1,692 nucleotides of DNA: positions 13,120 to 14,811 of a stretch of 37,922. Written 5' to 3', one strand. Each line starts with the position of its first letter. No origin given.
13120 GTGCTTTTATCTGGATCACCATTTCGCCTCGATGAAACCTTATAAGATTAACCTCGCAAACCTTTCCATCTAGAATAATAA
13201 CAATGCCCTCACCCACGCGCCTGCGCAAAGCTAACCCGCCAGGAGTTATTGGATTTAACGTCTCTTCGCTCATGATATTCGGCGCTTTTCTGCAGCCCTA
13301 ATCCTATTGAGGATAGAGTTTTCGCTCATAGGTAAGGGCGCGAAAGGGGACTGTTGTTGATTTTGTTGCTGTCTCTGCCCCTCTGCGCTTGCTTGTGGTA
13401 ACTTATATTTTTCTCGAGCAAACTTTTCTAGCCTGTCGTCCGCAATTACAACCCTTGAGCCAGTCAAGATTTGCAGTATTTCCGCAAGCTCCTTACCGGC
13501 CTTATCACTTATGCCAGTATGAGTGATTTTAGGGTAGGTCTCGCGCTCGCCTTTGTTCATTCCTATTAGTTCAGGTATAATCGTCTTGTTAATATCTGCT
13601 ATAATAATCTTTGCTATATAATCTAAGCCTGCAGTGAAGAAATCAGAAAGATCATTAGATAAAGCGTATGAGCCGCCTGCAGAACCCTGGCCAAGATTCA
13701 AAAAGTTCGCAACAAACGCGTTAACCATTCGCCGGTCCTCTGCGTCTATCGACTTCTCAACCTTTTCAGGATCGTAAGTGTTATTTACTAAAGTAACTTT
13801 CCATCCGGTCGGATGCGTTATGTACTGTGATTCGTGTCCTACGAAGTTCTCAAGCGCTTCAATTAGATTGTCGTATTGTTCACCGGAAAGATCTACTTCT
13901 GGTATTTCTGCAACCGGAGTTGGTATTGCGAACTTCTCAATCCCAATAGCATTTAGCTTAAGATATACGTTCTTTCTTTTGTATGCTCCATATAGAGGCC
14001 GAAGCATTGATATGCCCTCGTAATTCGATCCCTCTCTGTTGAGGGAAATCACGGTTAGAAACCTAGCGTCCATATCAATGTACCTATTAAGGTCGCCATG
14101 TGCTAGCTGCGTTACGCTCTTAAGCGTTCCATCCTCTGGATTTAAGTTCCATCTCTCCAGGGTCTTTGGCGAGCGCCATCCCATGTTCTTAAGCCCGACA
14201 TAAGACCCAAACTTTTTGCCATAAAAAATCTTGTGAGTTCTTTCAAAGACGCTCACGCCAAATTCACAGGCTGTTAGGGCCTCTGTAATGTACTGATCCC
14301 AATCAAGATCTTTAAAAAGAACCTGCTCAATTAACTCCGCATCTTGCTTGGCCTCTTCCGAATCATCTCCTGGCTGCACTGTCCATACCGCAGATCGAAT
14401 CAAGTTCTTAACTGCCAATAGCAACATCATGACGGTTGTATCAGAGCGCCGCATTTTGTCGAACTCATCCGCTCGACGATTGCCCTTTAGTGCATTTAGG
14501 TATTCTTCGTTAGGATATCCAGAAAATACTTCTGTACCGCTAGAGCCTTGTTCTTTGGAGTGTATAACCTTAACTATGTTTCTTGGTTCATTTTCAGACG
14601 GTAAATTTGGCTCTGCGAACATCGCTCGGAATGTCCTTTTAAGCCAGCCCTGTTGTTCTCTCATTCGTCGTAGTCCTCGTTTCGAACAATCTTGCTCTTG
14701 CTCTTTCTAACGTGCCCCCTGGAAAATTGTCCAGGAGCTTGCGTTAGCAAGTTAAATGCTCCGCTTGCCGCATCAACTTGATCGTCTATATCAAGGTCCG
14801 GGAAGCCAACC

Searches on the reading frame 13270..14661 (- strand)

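Call 66: search_protein_families(library=phrogs, proteins=[window:13270-14661:-], max_evalue=0.001)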
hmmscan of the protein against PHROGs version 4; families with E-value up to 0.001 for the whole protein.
window:13270-14661:- (463 aa): 1 family
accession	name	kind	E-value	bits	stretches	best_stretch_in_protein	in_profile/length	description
phrog_113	-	head and packaging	6.7e-59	201.1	1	25-452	29-437/1272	portal protein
